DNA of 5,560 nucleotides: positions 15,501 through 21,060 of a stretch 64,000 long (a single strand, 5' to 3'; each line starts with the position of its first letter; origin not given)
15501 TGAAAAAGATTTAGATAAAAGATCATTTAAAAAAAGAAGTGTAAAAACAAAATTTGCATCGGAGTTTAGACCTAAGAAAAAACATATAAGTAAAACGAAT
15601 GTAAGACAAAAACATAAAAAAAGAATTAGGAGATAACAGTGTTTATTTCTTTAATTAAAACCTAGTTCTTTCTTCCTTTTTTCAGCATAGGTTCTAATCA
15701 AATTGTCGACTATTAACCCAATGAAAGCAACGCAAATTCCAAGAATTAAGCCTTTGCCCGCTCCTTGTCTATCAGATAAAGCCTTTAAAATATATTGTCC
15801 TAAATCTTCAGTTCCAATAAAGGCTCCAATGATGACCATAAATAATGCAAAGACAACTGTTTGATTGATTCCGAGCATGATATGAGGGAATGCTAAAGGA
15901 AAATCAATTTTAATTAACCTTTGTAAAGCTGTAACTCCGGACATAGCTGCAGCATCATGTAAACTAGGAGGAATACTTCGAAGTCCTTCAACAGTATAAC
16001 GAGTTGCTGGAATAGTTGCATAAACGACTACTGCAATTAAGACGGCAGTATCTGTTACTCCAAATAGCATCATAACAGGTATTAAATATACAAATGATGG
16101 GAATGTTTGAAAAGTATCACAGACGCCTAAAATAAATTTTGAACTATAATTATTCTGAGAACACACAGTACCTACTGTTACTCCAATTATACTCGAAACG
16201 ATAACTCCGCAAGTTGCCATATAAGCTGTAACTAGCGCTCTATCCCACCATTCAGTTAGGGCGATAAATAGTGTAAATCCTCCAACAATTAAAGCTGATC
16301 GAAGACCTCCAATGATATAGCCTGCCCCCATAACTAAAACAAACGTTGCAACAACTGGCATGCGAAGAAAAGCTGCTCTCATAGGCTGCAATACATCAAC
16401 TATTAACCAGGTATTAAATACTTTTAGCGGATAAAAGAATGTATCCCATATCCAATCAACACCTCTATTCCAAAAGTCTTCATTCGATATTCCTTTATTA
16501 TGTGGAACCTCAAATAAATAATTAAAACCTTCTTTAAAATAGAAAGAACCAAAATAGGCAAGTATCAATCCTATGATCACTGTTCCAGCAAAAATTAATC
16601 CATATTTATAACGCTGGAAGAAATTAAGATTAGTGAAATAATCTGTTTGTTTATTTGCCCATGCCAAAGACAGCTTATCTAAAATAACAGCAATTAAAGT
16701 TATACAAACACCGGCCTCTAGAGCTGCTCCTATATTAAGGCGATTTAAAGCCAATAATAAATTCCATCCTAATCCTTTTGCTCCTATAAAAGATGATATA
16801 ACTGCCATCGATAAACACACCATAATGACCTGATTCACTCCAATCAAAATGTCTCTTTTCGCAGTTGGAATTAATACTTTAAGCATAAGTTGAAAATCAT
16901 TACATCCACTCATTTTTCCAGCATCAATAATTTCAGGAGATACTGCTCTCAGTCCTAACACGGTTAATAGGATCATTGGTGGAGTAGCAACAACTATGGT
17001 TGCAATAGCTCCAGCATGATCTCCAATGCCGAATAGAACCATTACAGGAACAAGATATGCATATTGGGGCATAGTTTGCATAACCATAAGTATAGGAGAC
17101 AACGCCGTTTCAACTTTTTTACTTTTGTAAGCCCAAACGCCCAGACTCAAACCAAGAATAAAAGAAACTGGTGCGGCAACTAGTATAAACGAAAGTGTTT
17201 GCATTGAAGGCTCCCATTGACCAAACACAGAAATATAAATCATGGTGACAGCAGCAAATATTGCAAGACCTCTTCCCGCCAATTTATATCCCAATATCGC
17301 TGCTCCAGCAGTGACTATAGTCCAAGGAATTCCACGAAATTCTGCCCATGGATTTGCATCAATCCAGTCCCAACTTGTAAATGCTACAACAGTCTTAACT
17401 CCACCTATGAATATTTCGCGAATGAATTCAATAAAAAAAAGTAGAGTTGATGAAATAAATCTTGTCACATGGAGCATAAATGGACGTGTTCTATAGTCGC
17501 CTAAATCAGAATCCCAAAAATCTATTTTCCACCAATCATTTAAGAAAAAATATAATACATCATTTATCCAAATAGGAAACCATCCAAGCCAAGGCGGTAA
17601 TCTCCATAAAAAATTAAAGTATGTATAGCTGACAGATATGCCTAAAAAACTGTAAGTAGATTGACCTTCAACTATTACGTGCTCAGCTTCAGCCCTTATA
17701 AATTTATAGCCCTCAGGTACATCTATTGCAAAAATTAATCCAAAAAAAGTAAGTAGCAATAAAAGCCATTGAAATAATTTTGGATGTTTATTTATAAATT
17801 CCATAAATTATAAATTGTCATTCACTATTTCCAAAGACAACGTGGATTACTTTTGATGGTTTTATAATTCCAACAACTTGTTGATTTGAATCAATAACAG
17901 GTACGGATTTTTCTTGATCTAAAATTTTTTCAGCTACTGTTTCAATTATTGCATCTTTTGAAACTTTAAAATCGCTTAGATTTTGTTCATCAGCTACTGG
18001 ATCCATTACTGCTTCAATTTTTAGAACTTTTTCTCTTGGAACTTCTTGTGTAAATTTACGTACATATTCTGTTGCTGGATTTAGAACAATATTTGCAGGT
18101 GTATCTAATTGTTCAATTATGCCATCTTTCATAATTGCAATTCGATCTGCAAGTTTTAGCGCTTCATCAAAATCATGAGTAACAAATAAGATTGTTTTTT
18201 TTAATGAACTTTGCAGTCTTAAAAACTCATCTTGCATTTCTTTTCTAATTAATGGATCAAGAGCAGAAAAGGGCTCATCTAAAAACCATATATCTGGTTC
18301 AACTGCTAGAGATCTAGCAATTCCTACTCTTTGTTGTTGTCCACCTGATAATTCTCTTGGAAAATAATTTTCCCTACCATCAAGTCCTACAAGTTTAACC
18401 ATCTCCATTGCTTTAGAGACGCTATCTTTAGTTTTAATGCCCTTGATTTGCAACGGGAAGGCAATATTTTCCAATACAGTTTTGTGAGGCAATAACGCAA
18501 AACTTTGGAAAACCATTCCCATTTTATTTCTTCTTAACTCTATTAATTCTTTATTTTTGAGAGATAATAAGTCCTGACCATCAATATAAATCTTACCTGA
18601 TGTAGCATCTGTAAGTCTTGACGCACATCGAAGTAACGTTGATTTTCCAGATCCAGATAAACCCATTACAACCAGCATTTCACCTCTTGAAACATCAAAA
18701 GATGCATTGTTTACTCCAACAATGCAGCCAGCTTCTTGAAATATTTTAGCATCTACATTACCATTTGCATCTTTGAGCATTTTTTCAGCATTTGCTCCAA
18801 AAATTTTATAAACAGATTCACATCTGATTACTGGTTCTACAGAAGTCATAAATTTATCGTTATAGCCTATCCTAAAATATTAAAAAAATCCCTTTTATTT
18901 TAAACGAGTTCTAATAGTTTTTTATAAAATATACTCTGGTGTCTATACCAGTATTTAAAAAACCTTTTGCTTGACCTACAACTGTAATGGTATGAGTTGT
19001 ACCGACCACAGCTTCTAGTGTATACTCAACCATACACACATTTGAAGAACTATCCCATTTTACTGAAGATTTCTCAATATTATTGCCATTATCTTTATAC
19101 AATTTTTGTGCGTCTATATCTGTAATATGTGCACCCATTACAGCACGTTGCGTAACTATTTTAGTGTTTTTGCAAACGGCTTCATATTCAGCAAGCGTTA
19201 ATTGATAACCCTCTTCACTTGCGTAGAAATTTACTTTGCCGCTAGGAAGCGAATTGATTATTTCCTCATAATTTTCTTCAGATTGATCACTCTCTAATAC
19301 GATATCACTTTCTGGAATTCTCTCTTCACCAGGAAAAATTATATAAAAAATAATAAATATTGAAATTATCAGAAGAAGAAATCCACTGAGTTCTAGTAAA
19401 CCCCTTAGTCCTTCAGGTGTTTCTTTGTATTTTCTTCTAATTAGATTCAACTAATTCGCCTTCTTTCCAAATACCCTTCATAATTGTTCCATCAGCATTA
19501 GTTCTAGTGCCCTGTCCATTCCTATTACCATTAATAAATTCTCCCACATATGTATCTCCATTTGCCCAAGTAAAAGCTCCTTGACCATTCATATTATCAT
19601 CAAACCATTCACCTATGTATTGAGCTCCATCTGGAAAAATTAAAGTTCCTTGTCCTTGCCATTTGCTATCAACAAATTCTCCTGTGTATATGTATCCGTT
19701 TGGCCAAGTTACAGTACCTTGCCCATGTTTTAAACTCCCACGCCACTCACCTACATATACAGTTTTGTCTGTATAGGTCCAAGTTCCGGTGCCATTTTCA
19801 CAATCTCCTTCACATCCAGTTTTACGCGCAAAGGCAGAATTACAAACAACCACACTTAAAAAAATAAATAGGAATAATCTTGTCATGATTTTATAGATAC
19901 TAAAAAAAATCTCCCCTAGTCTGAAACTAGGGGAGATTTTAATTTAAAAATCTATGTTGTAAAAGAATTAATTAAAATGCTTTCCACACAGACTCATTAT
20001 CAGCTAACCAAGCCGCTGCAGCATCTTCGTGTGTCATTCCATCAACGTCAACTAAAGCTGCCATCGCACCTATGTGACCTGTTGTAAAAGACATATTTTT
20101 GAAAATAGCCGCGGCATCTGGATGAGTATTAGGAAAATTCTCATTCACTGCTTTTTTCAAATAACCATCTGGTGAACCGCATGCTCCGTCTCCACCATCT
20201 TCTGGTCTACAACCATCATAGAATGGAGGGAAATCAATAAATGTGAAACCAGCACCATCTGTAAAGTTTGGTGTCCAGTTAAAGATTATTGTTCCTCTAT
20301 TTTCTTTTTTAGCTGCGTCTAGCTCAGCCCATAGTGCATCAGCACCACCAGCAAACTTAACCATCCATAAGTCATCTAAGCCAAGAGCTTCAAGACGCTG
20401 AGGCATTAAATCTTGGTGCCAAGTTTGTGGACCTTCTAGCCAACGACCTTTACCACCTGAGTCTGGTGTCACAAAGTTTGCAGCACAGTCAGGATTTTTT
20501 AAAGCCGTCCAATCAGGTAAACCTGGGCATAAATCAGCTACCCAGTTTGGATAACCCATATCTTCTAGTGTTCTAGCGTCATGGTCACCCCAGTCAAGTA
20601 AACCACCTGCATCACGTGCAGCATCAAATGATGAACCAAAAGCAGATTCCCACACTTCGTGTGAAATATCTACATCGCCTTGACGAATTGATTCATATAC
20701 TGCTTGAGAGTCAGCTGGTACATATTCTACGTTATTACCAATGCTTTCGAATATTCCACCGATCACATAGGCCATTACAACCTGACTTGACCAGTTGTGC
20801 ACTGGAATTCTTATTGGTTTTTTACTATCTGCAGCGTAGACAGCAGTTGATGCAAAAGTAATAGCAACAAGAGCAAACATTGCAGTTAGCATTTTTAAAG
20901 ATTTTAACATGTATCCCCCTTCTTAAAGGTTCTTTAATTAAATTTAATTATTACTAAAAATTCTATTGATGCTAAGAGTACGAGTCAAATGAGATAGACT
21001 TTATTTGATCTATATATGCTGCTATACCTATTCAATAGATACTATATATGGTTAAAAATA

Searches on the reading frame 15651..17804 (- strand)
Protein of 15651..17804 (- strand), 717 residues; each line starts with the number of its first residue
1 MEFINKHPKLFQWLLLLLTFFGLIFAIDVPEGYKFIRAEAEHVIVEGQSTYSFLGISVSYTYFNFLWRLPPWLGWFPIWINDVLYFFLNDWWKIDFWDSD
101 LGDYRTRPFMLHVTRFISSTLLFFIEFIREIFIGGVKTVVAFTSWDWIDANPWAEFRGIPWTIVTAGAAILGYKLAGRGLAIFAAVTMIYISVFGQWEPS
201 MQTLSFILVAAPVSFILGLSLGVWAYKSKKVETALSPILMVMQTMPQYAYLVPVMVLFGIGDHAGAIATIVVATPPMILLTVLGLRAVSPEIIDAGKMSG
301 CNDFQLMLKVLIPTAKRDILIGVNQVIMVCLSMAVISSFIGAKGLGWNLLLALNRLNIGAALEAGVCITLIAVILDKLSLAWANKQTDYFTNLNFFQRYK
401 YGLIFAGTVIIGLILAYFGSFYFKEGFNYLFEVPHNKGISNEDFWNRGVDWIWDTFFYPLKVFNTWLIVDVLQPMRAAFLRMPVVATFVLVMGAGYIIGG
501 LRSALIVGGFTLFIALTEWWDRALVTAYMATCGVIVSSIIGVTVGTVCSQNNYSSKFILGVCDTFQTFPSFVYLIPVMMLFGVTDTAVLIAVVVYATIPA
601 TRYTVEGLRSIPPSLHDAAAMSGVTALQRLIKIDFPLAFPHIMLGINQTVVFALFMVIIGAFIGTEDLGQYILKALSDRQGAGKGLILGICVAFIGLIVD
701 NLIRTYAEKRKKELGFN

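Call 28: search_protein_families(library=pfam, max_evalue=0.000001, proteins=[window:15651-17804:-])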
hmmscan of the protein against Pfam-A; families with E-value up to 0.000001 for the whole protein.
window:15651-17804:- (717 aa): 1 family
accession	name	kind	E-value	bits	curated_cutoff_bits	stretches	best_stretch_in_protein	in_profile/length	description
PF00528.27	BPD_transp_1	-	3.7e-38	131.5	26.4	2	541-706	5-178/184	Binding-protein-dependent transport system inner membrane component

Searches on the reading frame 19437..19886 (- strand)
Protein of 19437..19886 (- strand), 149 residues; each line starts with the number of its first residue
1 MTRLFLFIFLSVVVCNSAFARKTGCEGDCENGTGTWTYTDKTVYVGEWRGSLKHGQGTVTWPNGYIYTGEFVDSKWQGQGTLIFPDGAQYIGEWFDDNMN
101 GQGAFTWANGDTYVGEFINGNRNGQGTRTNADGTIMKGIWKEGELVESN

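Call 28: search_protein_families(library=pfam, max_evalue=0.000001, proteins=[window:19437-19886:-])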
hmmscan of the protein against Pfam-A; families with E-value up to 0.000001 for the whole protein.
window:19437-19886:- (149 aa): 1 family
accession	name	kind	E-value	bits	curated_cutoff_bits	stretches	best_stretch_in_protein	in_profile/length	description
PF02493.26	MORN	-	1.3e-26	91.2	22.5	1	90-112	1-23/23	MORN repeat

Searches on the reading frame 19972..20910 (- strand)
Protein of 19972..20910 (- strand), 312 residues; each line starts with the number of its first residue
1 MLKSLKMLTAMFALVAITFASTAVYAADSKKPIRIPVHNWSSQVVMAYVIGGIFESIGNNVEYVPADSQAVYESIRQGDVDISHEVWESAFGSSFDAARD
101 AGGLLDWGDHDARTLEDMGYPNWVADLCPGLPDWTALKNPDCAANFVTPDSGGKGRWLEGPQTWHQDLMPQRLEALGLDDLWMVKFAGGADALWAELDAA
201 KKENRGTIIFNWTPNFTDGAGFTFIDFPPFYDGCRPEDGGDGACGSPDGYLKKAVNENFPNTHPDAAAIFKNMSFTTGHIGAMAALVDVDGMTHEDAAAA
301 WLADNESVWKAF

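Call 28: search_protein_families(library=pfam, max_evalue=0.000001, proteins=[window:19972-20910:-])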
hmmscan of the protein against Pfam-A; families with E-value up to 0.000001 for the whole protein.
window:19972-20910:- (312 aa): 1 family
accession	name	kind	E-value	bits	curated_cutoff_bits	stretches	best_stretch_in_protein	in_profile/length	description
PF04069.17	OpuAC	-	6.2e-38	131.3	21.2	1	31-303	1-256/257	Substrate binding domain of ABC-type glycine betaine transport system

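Call 65: search_protein_families(library=ncbifam, max_evalue=1e-10, proteins=[window:19972-20910:-])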
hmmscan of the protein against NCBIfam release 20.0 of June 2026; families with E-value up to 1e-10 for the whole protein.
window:19972-20910:- (312 aa): 0 families
